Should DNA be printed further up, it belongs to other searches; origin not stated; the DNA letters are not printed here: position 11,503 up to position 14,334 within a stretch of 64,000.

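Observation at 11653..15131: Orphan HyuB fused in frame to an M19 dipeptidase, directly downstream of a lone sucD: candidate new two-step amidohydrolase module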

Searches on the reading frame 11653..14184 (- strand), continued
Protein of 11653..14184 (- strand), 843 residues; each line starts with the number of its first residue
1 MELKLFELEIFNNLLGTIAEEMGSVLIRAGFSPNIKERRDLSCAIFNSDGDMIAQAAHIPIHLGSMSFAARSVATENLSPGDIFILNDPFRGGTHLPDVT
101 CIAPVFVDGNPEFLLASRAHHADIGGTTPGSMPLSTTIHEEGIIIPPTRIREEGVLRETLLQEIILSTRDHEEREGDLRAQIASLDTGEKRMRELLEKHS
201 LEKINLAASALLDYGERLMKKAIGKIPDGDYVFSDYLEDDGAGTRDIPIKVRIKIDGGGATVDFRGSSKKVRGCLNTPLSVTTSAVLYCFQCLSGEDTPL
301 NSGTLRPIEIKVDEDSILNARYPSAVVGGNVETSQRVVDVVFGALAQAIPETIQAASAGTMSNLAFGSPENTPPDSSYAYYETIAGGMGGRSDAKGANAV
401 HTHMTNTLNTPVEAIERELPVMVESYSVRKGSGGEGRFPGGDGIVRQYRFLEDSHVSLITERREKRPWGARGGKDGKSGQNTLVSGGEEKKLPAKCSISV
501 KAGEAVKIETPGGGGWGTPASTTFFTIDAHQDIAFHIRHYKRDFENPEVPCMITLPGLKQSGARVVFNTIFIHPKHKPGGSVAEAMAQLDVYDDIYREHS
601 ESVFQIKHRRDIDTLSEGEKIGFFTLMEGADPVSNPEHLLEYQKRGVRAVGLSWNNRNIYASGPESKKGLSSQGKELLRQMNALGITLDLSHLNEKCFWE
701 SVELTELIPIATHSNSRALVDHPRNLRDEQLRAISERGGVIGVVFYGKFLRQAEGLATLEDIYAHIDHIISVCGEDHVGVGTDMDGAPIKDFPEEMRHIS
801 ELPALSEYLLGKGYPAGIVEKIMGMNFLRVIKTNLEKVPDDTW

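Call 14: find_encoding_contigs(protein=P0096, flank=10000, max_places=2)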
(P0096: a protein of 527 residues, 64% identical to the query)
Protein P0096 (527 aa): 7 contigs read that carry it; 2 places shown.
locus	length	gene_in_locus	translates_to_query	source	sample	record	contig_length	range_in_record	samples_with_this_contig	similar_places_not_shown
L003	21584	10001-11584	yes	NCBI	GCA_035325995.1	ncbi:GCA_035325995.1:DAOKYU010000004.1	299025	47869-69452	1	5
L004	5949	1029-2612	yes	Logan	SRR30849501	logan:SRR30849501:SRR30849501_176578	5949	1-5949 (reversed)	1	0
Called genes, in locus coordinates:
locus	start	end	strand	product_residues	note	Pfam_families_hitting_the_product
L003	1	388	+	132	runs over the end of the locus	-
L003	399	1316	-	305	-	PF07549:Sec_GG (weak), PF02355:SecD_SecF_C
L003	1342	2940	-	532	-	PF21760:SecD_1st, PF22599:SecDF_P1_head, PF02355:SecD_SecF_C, PF03176:MMPL (weak)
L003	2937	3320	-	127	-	PF02699:YajC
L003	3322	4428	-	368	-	PF01702:TGT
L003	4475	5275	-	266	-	PF01113:DapB_N, PF05173:DapB_C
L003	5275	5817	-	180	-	-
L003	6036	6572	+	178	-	PF14385:DUF4416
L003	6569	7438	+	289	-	PF03755:YicC-like_N, PF08340:YicC-like_C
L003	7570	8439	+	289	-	PF02629:CoA_binding, PF13380:CoA_binding_2 (weak), PF13607:Succ_CoA_lig, PF00549:Ligase_CoA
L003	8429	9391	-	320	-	PF01073:3Beta_HSD, PF01370:Epimerase, PF02719:Polysacc_synt_2, PF04321:RmlD_sub_bind, PF05368:NmrA (weak), PF07993:NAD_binding_4 (faint), PF13460:NAD_binding_10 (weak), PF16363:GDP_Man_Dehyd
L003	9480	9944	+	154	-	-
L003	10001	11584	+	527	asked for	PF02538:Hydantoinase_B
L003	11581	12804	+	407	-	PF01875:Memo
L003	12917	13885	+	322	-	PF01244:Peptidase_M19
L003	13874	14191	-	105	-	PF05154:TM2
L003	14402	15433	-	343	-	PF00180:Iso_dh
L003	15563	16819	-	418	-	-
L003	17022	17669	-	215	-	-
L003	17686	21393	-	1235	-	-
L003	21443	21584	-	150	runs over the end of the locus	-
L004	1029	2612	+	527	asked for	PF02538:Hydantoinase_B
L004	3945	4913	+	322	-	PF01244:Peptidase_M19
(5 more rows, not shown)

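Call 15: find_encoding_contigs(protein=P0054, flank=10000, max_places=2)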
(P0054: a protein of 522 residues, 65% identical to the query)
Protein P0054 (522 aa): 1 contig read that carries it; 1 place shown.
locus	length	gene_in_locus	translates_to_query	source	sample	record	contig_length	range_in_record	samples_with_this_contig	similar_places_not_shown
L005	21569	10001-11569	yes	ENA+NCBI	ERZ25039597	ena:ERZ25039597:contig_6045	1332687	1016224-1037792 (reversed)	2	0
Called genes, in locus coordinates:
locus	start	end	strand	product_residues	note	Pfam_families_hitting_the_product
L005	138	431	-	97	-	PF00873:ACR_tran, PF02355:SecD_SecF_C, PF03176:MMPL (weak)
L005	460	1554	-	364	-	PF21760:SecD_1st, PF22599:SecDF_P1_head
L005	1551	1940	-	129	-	PF02699:YajC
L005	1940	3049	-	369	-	PF01702:TGT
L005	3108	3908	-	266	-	PF01113:DapB_N, PF05173:DapB_C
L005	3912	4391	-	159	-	-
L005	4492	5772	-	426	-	-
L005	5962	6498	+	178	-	PF14385:DUF4416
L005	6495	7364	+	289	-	PF03755:YicC-like_N, PF08340:YicC-like_C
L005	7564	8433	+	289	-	PF02629:CoA_binding, PF13380:CoA_binding_2 (weak), PF13607:Succ_CoA_lig, PF00549:Ligase_CoA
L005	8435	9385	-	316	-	PF01073:3Beta_HSD, PF01370:Epimerase, PF02719:Polysacc_synt_2, PF04321:RmlD_sub_bind, PF07993:NAD_binding_4, PF13460:NAD_binding_10, PF16363:GDP_Man_Dehyd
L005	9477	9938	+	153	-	-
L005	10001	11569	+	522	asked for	PF02538:Hydantoinase_B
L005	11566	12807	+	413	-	PF01875:Memo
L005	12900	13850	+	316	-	PF01244:Peptidase_M19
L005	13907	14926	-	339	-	PF00180:Iso_dh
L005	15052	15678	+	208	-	PF09335:VTT_dom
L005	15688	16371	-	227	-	PF07885:Ion_trans_2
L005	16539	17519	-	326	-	-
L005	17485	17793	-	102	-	-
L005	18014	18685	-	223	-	-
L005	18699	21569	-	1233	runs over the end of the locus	PF05170:AsmA (faint), PF11739:YdbH-like (faint)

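Call 16: find_encoding_contigs(protein=P0095, flank=10000, max_places=2)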
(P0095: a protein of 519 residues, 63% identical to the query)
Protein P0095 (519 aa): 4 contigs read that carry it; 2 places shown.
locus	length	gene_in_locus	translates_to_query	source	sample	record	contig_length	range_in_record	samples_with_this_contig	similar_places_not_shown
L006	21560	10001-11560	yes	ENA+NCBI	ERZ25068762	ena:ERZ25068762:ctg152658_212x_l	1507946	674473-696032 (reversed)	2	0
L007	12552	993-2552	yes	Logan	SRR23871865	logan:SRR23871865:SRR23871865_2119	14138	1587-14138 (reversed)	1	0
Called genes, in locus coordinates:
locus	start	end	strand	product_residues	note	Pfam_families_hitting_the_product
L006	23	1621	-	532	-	PF13623:SurA_N_2, PF13624:SurA_N_3, PF13145:Rotamase_2 (weak)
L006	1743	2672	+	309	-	PF01933:CofD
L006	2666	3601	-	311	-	PF06999:Suc_Fer-like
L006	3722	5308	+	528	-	PF00496:SBP_bac_5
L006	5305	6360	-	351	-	PF00296:Bac_luciferase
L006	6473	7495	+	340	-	PF00296:Bac_luciferase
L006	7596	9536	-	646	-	PF07715:Plug, PF00593:TonB_dep_Rec_b-barrel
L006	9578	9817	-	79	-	-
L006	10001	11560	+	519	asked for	PF02538:Hydantoinase_B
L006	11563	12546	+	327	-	PF01244:Peptidase_M19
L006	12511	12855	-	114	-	PF02617:ClpS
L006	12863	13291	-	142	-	PF07681:DoxX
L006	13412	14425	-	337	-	PF02086:MethyltransfD12 (faint), PF01555:N6_N4_Mtase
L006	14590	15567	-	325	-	-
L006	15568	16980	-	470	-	PF00483:NTP_transferase, PF22640:ManC_GMP_beta-helix, PF01050:MannoseP_isomer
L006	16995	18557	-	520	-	PF14134:DUF4301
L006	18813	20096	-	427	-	PF06689:zf-C4_ClpX, PF01078:Mg_chelatase (faint), PF07724:AAA_2, PF07728:AAA_5 (weak), PF13401:AAA_22 (faint), PF00004:AAA, PF10431:ClpB_D2-small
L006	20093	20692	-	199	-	PF00574:CLP_protease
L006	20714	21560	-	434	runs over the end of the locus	PF05697:Trigger_N, PF00254:FKBP_C, PF05698:Trigger_C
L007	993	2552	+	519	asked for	PF02538:Hydantoinase_B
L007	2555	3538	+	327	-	PF01244:Peptidase_M19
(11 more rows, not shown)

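Call 28: find_related_loci(query=window:11653-14184:-, collection=genome_contigs, flank=6000)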
Query window:11653-14184:- (843 aa) in genome_contigs; peptide patterns used: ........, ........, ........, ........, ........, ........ (x = any residue, [..] = any of these).
190 stretches matched a pattern; 55 encode a relative of the query (tblastn E <= 1e-3); 49 distinct loci.
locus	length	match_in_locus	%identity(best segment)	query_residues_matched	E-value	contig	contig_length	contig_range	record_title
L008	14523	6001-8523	93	1-841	0e+0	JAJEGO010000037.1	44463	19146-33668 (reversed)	MAG: Candidatus Dadabacteria bacterium isolate p16x57bins.17 k141_1200150, whole genome shotgun sequence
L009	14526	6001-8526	89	1-842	0e+0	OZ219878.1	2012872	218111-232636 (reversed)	MAG: Thermodesulfobacteriota bacterium isolate 5b8d878f-b741-4c1d-a9b4-bc29eff46044 genome assembly, chromosome: 1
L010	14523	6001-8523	90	1-841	0e+0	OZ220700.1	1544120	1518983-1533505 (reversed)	MAG: Thermodesulfobacteriota bacterium isolate c78cfef9-89c4-44c9-956d-f6b471e4c892 genome assembly, chromosome: 1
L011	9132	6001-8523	89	1-841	0e+0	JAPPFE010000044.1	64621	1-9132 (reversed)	MAG: Candidatus Dadabacteria bacterium isolate RHO1_bin_23 NODE_1008_length_64621_cov_36.897949, whole genome shotgun se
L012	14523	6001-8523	91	1-841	0e+0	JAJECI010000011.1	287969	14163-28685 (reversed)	MAG: Candidatus Dadabacteria bacterium isolate jk18xAbins.11 k141_501436, whole genome shotgun sequence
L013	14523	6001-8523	90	1-841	0e+0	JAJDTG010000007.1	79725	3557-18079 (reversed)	MAG: Candidatus Dadabacteria bacterium isolate jk18x11bins.6 k141_1025278, whole genome shotgun sequence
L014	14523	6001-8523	90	1-841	0e+0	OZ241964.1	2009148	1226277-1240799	MAG: Thermodesulfobacteriota bacterium isolate f5ee5f3d-b5e6-4f91-bea9-ad3977f1f42d genome assembly, chromosome: 1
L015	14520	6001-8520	90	1-842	0e+0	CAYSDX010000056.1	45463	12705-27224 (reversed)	MAG TPA_asm: uncultured Spirochaetia bacterium isolate SRP338948_co1_69 genome assembly, contig: k141_211298, whole geno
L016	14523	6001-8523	90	1-841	0e+0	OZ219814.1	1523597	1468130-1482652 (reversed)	MAG: Thermodesulfobacteriota bacterium isolate 4e20cc59-495a-4000-abf0-89ce236daca8 genome assembly, chromosome: 4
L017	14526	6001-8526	90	1-842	0e+0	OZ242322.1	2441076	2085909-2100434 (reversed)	MAG: Thermodesulfobacteriota bacterium isolate 3e42ac3d-59cd-46c6-8b9e-c6275ce6f8c4 genome assembly, chromosome: 1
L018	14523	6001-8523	90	1-841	0e+0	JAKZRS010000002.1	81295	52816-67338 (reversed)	MAG: Thermodesulfobacteriota bacterium isolate Langseth_MAG_00013 Langseth_MAG_00013_000000000002, whole genome shotgun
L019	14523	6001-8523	90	1-841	0e+0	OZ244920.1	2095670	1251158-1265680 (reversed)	MAG: Thermodesulfobacteriota bacterium isolate b9bca27b-65d2-4e2f-9395-4ed0975bd336 genome assembly, chromosome: 1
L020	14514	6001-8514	89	1-838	0e+0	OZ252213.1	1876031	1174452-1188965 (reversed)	MAG: Thermodesulfobacteriota bacterium isolate fe9b5591-7b88-4e57-ab13-ddad5861585a genome assembly, chromosome: 1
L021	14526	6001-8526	89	1-842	0e+0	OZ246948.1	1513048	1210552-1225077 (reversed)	MAG: Thermodesulfobacteriota bacterium isolate d696c60b-6efb-4378-b5c3-90a1f47793ec genome assembly, chromosome: 1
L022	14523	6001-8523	89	1-841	0e+0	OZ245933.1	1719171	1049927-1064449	MAG: Thermodesulfobacteriota bacterium isolate 263b4f05-1b2c-42db-935d-865eb6a8296e genome assembly, chromosome: 1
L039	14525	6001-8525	62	1-840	0e+0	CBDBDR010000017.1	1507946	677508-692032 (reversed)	MAG: Thermodesulfobacteriota bacterium isolate 7a2b2c3e-af3a-4cfd-90bc-2cfaeb90f16c genome assembly, contig: contig_17,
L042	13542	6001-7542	63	6-520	0e+0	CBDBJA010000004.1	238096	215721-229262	MAG: Thermodesulfobacteriota bacterium isolate 9e4b1e2a-9897-4602-aa7f-64ffbed5bca6 genome assembly, contig: contig_4, w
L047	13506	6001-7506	62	6-511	0e+0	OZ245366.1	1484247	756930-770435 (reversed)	MAG: Thermodesulfobacteriota bacterium isolate 7d8b8fe6-3389-4070-a091-d9a8b8500587 genome assembly, chromosome: 1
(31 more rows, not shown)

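Call 33: search_protein_families(library=pfam, proteins=[L042:4062-5927:-, L042:7545-8180:+, L042:8362-9909:-, L042:821-2281:+, L047:4054-5913:-, L047:7518-8147:+, L047:2678-3628:+, L047:1073-2539:+, L047:8269-9072:+, L003:9480-9944:+], max_evalue=0.001)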
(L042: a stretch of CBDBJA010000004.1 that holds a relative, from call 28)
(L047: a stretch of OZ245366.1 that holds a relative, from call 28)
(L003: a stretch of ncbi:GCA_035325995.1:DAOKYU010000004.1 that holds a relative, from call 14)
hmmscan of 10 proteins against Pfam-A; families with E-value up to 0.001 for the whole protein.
L042:4062-5927:- (621 aa): 6 families
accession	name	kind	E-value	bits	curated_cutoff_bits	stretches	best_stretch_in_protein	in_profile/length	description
PF09382.16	RQC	-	2.5e-37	127.6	23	1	411-522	1-112/114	RQC domain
PF00271.37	Helicase_C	-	4.4e-25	88.5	23.5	1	228-335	4-110/110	Helicase conserved C-terminal domain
PF00270.35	DEAD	-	4.9e-23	82.1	26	1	30-190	1-162/167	DEAD/DEAH box helicase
PF00570.28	HRDC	-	2.5e-20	72.7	23.8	1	546-610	4-68/68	HRDC domain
PF16124.10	RecQ_Zn_bind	-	7e-18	65.6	25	1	347-409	2-66/66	RecQ zinc-binding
PF04851.21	ResIII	-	0.00087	19.7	22.5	0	28-187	3-162/164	Type III restriction enzyme, res subunit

L042:7545-8180:+ (211 aa): 2 families
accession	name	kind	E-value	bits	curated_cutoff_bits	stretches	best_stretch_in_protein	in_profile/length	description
PF19489.4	SLT_4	-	2.9e-75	252.4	27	1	14-199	2-184/184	Transglycosylase SLT domain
PF01464.25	SLT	-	0.00028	20.9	21.3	1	54-123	6-57/117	Transglycosylase SLT domain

L042:8362-9909:- (515 aa): 1 family
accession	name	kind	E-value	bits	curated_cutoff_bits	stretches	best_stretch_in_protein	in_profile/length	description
PF02646.22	RmuC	-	2.9e-102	342.1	26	1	194-489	3-290/291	RmuC family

L042:821-2281:+ (486 aa): 2 families
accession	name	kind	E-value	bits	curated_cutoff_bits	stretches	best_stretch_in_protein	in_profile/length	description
PF00120.29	Gln-synt_C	-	3.4e-131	437.8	24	1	119-483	2-344/344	Glutamine synthetase, catalytic domain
PF03951.24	Gln-synt_N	-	1.1e-30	105.5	33.4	1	31-111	2-82/82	Glutamine synthetase, beta-Grasp domain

L047:4054-5913:- (619 aa): 5 families
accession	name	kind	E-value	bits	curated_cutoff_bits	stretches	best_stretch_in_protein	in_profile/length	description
PF09382.16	RQC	-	1e-34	119.2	23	1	412-522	1-111/114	RQC domain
PF00270.35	DEAD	-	2.5e-24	86.4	26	1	33-191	3-163/167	DEAD/DEAH box helicase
PF00271.37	Helicase_C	-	2.8e-23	82.7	23.5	1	229-336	4-110/110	Helicase conserved C-terminal domain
PF00570.28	HRDC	-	7.6e-22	77.5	23.8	1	548-612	4-68/68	HRDC domain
PF16124.10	RecQ_Zn_bind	-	3.6e-17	63.3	25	1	348-409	2-65/66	RecQ zinc-binding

L047:7518-8147:+ (209 aa): 1 family
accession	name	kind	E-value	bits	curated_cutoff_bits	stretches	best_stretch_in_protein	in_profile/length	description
PF19489.4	SLT_4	-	1.1e-70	237.5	27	1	11-197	3-184/184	Transglycosylase SLT domain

L047:2678-3628:+ (316 aa): 1 family
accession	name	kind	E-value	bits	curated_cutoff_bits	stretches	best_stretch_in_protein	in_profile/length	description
PF05818.17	TraT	-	6.5e-40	137.6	31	1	67-316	5-214/214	Enterobacterial TraT complement resistance protein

L047:1073-2539:+ (488 aa): 2 families
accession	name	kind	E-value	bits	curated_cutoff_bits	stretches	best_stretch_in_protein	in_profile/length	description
PF00120.29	Gln-synt_C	-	1.2e-132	442.6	24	1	121-485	2-344/344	Glutamine synthetase, catalytic domain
PF03951.24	Gln-synt_N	-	5.1e-31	106.6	33.4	1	33-113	2-82/82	Glutamine synthetase, beta-Grasp domain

L047:8269-9072:+ (267 aa): 1 family
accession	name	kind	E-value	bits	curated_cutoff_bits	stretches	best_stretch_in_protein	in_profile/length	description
PF01555.25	N6_N4_Mtase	-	4.8e-42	144.8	26.7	1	50-258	1-221/221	DNA methylase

L003:9480-9944:+ (154 aa): 0 families

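Call 36: search_protein_representatives(protein=window:11653-14184:-)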
Query: 843 residues. Proteins with E-value up to 0.001 (for the whole library): 32080; up to 1e-10: 18481; up to 1e-30: 4265. The best 150 are listed.
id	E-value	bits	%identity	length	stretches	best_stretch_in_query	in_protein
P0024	0.0e+00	1723.0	89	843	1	1-842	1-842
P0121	1.3e-161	556.2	49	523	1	7-521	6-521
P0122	6.1e-160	550.7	49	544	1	6-519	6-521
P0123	8.0e-160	550.3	50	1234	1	7-516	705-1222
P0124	1.6e-159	549.3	52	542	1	8-519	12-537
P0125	6.8e-156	537.3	50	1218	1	6-520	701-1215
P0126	1.7e-144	499.6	49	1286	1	6-519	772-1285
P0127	1.0e-143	497.0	47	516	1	8-519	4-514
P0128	8.1e-143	494.1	49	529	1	9-520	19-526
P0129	6.7e-142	491.0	46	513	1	8-518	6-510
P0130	1.7e-141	489.7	49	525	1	9-518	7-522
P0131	1.8e-141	489.6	47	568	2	108-517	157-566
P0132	1.9e-137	476.3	46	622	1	4-520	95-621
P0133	1.2e-136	473.7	48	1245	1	5-520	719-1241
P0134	1.3e-135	470.3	46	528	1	7-518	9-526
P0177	2.4e-118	413.2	46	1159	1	6-519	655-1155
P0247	2.2e-108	380.2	44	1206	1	7-518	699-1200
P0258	1.9e-107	377.1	44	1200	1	8-518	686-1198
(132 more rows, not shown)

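Call 39: find_encoding_contigs(protein=P0121, flank=8000, max_places=3)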
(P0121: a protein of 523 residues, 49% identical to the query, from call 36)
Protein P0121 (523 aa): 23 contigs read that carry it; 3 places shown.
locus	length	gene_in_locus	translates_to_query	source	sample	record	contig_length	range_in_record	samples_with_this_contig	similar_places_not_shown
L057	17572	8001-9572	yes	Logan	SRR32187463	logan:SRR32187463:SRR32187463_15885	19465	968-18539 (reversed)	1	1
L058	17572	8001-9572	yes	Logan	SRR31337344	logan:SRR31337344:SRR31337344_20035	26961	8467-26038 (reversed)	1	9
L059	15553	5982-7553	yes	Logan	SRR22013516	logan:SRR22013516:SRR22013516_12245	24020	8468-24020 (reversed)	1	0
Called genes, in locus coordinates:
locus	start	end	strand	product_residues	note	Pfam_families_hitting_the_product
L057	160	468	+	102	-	PF01883:FeS_assembly_P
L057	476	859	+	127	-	PF03745:DUF309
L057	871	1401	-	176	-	-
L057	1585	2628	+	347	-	-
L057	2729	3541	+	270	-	PF00111:Fer2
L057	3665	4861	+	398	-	PF00155:Aminotran_1_2, PF01041:DegT_DnrJ_EryC1 (weak), PF12897:Asp_aminotransf (weak)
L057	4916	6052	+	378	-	PF25270:Khk, PF00294:PfkB (faint)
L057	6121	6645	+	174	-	PF08741:YwhD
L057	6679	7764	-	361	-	-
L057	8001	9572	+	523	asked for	PF02538:Hydantoinase_B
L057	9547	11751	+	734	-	PF05378:Hydant_A_N, PF01968:Hydantoinase_A, PF19278:Hydant_A_C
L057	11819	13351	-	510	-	PF01276:OKR_DC_1, PF00155:Aminotran_1_2 (weak), PF00266:Aminotran_5, PF01041:DegT_DnrJ_EryC1 (weak), PF01212:Beta_elim_lyase (weak), PF03711:OKR_DC_1_C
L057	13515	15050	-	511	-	PF01293:PEPCK_ATP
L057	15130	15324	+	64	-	-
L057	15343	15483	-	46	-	-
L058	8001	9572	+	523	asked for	PF02538:Hydantoinase_B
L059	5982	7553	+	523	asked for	PF02538:Hydantoinase_B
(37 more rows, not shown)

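Call 40: find_encoding_contigs(protein=P0125, flank=8000, max_places=3)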
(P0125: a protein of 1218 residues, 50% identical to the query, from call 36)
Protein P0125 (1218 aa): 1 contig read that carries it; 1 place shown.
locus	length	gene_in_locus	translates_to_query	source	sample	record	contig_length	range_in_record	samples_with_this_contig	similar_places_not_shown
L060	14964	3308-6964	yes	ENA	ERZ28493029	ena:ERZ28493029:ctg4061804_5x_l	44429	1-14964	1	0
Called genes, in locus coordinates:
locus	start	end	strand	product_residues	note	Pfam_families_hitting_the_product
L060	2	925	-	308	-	?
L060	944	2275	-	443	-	PF00070:Pyr_redox (weak), PF01266:DAO (faint), PF01494:FAD_binding_3 (faint), PF07992:Pyr_redox_2, PF13450:NAD_binding_8 (faint), PF13738:Pyr_redox_3 (faint), PF00070:Pyr_redox (weak), PF22366:NDH2_C (weak)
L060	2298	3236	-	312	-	PF01370:Epimerase, PF08338:DUF1731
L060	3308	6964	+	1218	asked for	PF05378:Hydant_A_N, PF01968:Hydantoinase_A, PF02538:Hydantoinase_B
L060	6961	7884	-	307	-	PF05569:Peptidase_M56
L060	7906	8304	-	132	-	PF03965:Penicillinase_R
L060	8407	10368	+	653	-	PF02321:OEP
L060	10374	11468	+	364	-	PF05573:NosL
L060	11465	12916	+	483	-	PF19335:HMBD, PF25919:BSH_CusB, PF25973:BSH_CzcB (weak), PF25944:Beta-barrel_RND (weak), PF25954:Beta-barrel_RND_2, PF25975:CzcB_C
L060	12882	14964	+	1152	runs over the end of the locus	PF00873:ACR_tran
